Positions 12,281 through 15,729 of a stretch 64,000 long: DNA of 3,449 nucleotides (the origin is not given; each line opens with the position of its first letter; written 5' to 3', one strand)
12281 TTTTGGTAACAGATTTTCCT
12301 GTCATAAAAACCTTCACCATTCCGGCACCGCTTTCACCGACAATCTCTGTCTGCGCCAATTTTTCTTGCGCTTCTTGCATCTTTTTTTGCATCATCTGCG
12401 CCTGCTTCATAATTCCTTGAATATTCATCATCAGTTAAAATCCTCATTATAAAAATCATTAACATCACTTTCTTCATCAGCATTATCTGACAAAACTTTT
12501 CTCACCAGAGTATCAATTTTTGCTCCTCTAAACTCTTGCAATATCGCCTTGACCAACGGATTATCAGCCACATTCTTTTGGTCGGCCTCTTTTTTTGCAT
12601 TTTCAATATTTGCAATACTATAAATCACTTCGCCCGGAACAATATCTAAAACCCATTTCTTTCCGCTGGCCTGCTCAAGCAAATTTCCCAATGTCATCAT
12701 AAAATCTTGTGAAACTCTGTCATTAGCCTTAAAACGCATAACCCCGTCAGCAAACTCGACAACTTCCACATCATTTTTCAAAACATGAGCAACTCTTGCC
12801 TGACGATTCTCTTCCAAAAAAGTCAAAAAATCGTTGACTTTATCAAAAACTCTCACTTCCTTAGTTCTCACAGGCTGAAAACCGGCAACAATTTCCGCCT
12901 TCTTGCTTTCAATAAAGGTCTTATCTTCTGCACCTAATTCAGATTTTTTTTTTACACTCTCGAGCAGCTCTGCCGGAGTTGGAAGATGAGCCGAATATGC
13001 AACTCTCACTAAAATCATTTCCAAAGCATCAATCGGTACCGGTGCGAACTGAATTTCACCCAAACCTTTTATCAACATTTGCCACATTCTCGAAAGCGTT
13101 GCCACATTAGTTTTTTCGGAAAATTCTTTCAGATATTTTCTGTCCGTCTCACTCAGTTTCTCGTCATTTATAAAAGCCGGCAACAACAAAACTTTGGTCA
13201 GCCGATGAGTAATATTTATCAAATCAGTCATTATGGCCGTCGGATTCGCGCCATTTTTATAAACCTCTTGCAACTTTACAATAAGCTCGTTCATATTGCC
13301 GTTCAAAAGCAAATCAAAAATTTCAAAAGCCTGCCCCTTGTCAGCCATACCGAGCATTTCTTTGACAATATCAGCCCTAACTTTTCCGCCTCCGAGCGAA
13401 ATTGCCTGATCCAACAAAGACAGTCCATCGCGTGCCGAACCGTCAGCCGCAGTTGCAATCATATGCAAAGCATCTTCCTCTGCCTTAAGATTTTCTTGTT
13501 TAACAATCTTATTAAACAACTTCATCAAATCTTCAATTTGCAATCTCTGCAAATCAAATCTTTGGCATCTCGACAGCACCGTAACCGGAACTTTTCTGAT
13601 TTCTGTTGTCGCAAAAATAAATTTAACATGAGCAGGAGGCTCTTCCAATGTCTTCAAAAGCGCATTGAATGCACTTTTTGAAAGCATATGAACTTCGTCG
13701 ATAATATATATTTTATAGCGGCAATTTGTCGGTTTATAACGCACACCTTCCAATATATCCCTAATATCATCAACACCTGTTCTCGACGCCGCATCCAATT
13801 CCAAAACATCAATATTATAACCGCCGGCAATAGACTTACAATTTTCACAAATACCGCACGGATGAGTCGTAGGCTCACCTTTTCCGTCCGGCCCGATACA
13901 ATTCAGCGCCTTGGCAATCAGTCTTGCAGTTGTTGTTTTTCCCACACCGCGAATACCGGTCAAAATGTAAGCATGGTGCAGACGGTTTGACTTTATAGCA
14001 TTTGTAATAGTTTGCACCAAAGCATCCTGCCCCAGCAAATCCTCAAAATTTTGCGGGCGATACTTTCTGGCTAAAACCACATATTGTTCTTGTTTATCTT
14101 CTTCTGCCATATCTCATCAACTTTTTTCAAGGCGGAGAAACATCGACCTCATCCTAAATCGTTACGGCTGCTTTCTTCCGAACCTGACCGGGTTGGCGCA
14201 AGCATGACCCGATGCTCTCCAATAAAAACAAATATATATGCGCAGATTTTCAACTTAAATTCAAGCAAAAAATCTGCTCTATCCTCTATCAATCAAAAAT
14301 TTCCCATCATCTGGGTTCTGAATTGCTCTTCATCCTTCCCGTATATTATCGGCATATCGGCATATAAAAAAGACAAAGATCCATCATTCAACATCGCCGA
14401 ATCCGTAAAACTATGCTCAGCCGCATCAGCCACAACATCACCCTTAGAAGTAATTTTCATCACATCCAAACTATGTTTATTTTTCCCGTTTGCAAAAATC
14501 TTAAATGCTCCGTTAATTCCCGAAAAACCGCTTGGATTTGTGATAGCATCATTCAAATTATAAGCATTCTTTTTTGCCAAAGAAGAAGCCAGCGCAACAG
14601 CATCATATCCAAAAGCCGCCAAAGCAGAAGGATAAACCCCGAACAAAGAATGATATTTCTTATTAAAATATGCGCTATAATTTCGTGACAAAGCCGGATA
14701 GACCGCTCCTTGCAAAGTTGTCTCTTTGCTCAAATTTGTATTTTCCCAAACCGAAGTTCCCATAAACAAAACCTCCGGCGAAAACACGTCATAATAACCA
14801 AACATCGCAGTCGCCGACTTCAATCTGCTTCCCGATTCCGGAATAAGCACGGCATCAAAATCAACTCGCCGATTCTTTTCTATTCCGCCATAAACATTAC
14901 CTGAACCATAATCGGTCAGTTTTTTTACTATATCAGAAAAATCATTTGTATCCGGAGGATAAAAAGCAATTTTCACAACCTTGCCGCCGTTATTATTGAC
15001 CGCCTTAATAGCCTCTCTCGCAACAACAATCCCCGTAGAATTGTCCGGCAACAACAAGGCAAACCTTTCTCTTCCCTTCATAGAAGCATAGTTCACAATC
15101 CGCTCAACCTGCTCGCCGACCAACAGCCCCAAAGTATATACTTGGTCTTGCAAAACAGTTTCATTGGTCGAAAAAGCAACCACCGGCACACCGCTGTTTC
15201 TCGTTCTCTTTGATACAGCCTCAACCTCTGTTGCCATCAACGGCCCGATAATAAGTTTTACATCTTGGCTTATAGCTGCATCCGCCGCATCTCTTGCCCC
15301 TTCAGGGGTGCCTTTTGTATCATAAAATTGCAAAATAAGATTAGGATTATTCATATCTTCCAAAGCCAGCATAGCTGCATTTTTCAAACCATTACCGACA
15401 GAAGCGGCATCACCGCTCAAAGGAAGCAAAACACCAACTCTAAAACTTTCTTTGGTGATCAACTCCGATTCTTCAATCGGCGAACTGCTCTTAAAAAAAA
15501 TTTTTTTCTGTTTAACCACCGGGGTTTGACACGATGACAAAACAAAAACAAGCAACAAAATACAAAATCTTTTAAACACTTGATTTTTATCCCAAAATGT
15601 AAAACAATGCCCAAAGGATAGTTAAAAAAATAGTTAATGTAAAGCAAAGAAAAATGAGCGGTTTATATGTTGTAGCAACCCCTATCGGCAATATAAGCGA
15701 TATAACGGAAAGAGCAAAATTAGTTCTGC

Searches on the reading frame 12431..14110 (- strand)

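Call 42: search_protein_families(library=pfam, proteins=[window:12431-14110:-], max_evalue=0.00001)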
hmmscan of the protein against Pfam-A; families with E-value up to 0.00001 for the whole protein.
window:12431-14110:- (559 aa): 7 families
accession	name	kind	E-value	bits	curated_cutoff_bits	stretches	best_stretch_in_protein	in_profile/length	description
PF12169.13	DNA_pol3_gamma3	-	2e-41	141.5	24.4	1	244-385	1-142/143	DNA polymerase III subunits gamma and tau domain III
PF13177.12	DNA_pol3_delta2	-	5.2e-39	134.3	27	1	28-190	2-160/161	DNA polymerase III, delta subunit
PF12362.13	DUF3646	-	3.8e-20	72.7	30.2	1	425-532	4-111/114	DNA polymerase III gamma and tau subunits C terminal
PF22608.2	DNAX_ATPase_lid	-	9e-18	64.2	27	1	199-242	6-49/49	DNA polymerase III clamp loader subunit, ATPase lid domain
PF00004.35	AAA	-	1.3e-11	45.5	21.2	1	49-185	2-126/131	ATPase family associated with various cellular activities (AAA)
PF13401.12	AAA_22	-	8.2e-07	29.8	27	0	48-169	8-123/130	AAA domain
PF07728.20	AAA_5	-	7.7e-06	26.4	22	0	49-161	3-96/139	AAA domain (dynein-related subfamily)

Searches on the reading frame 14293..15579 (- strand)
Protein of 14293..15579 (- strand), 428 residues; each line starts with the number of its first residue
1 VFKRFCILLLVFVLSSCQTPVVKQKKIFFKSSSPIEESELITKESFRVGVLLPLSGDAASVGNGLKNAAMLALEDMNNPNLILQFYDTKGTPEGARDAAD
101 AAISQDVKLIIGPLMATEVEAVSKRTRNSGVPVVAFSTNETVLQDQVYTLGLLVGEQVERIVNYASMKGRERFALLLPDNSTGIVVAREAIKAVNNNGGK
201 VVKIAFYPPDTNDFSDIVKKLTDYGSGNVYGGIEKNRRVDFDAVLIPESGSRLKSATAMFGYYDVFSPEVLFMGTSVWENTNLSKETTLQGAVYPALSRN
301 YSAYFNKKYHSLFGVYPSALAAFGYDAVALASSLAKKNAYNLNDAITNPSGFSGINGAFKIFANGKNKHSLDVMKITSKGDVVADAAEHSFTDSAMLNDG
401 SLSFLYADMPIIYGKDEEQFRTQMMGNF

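Call 39: search_protein_families(library=pfam, proteins=[window:14293-15579:-], max_evalue=0.01)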
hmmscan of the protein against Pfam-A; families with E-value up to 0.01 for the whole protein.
window:14293-15579:- (428 aa): 5 families
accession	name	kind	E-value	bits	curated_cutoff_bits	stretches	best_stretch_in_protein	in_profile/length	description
PF13458.12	Peripla_BP_6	-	3.2e-34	119.6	31.7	1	46-380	2-342/343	Periplasmic binding protein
PF04348.19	LppC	-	1.5e-11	44.1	28.8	1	45-208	218-384/563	LppC putative lipoprotein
PF01094.35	ANF_receptor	-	8.3e-11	42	25.4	1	66-376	3-350/353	Receptor family ligand binding region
PF13433.12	Peripla_BP_5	-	8.4e-06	25.5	27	1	47-234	2-197/363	Periplasmic binding protein domain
PF13407.12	Peripla_BP_4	-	0.00027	21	35.1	1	66-142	17-91/258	Periplasmic binding protein domain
